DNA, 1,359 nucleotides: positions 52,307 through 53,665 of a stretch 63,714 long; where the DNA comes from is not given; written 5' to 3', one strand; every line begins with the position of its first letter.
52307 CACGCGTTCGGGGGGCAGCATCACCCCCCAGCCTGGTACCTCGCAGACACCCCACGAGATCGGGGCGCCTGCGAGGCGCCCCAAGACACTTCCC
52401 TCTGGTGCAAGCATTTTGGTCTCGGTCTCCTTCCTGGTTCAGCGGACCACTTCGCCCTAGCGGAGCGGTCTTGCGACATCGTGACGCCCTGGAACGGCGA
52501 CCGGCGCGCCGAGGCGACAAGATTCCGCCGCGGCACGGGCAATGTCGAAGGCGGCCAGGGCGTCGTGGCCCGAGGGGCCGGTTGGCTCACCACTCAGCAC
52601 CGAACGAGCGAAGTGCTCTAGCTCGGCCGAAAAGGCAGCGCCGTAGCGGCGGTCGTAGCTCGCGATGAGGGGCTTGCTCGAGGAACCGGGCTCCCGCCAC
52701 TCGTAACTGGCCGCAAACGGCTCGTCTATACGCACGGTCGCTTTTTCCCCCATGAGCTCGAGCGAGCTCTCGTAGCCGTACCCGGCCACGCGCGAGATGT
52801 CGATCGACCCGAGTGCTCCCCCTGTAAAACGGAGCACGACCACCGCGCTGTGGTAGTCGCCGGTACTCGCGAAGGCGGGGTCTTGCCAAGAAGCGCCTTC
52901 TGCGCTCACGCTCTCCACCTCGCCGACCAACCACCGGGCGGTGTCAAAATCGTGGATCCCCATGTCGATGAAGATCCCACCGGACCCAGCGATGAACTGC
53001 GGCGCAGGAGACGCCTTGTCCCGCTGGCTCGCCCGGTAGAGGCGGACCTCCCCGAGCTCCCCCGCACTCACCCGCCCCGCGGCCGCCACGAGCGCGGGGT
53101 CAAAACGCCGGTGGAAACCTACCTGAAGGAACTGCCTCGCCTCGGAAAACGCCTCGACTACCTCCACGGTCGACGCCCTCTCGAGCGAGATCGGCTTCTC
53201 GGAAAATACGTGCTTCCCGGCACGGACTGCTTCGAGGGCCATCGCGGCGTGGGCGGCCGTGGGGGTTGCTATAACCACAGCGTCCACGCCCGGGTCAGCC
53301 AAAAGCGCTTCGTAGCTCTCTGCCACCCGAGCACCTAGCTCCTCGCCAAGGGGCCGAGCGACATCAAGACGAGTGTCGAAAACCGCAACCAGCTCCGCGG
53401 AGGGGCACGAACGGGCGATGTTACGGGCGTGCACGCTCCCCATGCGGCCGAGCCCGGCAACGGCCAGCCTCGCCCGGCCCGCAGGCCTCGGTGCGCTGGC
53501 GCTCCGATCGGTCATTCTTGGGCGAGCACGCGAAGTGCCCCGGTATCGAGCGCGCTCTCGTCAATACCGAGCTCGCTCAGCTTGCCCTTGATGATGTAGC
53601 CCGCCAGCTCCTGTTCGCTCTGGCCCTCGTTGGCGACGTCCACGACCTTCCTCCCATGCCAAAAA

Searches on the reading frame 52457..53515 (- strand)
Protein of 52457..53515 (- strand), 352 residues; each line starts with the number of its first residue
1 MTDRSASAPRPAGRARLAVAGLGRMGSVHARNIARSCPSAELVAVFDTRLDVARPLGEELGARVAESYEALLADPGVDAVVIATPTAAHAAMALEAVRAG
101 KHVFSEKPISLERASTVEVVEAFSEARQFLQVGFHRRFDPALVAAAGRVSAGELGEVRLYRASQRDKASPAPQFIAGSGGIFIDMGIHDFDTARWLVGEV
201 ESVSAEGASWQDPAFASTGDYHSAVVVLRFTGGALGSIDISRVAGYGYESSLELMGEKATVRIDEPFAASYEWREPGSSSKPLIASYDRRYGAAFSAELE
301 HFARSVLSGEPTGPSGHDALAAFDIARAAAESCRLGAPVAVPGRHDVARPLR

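Call 33: find_encoding_contigs(protein=window:52457-53515:-, flank=10000, max_places=1)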
Protein window:52457-53515:- (352 aa): 23 contigs read that carry it; 1 place shown.
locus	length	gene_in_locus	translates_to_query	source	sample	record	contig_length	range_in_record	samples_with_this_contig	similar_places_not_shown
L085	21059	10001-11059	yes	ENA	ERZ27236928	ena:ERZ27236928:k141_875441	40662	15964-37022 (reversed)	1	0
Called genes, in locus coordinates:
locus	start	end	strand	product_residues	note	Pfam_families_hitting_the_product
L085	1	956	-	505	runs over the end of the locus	-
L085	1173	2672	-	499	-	PF00528:BPD_transp_1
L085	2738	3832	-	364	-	PF01547:SBP_bac_1, PF13531:SBP_bac_11, PF13416:SBP_bac_8, PF13343:SBP_bac_6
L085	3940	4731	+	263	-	PF03009:GDPD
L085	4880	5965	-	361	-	PF00923:TAL_FSA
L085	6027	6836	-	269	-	PF09339:HTH_IclR, PF12802:MarR_2, PF01614:IclR_C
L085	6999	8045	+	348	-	PF13407:Peripla_BP_4, PF00532:Peripla_BP_1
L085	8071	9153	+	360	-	PF02653:BPD_transp_2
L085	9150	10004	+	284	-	PF00005:ABC_tran, PF13304:AAA_21 (faint)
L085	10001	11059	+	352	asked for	PF01408:GFO_IDH_MocA, PF03447:NAD_binding_3 (weak), PF22725:GFO_IDH_MocA_C3, PF02894:GFO_IDH_MocA_C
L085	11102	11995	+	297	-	PF01261:AP_endonuc_2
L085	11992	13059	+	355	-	PF01408:GFO_IDH_MocA, PF02894:GFO_IDH_MocA_C, PF22725:GFO_IDH_MocA_C3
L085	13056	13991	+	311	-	PF04962:KduI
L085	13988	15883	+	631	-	PF02776:TPP_enzyme_N, PF00205:TPP_enzyme_M, PF02775:TPP_enzyme_C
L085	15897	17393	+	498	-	PF00171:Aldedh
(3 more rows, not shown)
